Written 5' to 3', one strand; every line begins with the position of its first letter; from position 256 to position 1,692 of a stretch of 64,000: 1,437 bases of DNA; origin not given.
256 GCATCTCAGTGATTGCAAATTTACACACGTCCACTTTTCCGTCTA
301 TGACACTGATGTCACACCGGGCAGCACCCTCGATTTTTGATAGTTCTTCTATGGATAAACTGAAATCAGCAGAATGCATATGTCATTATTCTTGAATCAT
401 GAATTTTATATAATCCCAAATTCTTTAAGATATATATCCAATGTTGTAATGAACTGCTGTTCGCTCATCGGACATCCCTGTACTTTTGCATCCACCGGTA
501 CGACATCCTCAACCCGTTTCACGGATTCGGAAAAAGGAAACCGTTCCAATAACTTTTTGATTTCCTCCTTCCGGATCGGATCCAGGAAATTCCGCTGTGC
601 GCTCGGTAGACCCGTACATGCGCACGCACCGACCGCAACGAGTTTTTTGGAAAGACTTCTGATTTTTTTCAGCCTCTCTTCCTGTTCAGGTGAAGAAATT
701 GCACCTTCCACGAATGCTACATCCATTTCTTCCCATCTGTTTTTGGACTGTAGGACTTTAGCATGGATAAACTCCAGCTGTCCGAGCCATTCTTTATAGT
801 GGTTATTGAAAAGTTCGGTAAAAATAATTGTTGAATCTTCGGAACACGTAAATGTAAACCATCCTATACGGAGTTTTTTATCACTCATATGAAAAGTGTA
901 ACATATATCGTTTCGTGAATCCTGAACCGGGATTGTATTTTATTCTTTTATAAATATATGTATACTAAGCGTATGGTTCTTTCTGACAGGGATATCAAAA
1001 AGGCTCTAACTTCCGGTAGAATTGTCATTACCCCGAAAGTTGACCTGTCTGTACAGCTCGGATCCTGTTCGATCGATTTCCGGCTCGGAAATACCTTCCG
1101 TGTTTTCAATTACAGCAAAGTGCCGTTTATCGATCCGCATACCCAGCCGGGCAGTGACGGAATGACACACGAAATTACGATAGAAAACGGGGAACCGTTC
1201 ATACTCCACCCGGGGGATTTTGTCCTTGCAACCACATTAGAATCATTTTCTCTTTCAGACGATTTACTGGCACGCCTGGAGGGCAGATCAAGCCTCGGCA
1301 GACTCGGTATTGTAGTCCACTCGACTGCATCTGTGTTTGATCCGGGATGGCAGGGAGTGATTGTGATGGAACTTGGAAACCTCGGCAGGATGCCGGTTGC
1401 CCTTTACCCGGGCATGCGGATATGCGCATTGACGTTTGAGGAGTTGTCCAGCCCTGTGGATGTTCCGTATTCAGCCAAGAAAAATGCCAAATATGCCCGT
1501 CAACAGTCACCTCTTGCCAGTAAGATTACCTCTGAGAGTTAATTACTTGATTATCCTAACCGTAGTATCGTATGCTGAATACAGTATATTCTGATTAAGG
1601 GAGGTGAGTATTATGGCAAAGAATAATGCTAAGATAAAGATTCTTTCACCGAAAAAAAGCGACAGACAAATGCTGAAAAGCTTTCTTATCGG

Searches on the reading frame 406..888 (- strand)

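Call 3: search_protein_families(library=pfam, proteins=[window:406-888:-], max_evalue=1)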
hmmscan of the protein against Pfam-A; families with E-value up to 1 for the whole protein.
window:406-888:- (160 aa): 1 family
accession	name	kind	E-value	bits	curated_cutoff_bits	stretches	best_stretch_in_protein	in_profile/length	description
PF01058.29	Oxidored_q6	-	9.2e-19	67.9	27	1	32-150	16-125/128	NADH ubiquinone oxidoreductase, 20 Kd subunit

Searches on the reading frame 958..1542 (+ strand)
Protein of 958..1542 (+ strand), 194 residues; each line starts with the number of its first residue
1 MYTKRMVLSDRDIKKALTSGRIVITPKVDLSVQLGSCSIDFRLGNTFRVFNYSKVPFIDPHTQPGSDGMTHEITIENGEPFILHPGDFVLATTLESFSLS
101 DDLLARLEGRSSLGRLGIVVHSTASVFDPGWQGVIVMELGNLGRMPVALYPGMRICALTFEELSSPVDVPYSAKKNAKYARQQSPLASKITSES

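Call 3: search_protein_families(library=pfam, proteins=[window:958-1542:+], max_evalue=1)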
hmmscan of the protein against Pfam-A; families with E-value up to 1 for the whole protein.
window:958-1542:+ (194 aa): 4 families
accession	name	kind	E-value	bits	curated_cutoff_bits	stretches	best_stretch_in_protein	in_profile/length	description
PF22769.1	DCD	-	1.5e-44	152.2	27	1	7-163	1-153/153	dCTP deaminase-like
PF00692.24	dUTPase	-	1.2e-07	32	22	1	80-165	23-106/129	dUTPase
PF06559.16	DCD_N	-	1.3e-06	28.8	21.4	1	7-160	4-160/164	2'-deoxycytidine 5'-triphosphate deaminase (DCD) N-terminal domain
PF22569.1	DCD_C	-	0.00053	19.8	22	1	27-186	26-188/192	2'-deoxycytidine 5'-triphosphate deaminase (DCD), C-terminal domain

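Call 49: list_cluster_members(proteins=[P0001, window:958-1539:+, window:2789-4576:-, window:17657-18535:+])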
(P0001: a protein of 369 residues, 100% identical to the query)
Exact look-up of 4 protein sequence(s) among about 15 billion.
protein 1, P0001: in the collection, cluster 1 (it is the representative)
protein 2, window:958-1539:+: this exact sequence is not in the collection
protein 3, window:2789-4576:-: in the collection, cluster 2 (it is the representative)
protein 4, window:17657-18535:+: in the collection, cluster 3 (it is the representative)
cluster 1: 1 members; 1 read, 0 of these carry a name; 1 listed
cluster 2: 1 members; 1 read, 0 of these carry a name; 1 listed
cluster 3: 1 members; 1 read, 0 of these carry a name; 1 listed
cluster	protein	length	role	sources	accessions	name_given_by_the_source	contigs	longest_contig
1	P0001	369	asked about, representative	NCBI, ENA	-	-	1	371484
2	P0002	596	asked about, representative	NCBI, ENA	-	-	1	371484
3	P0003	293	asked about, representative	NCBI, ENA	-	-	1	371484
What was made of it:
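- Tried and rejected: Cluster look-ups carry no names or accessions (call 49).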
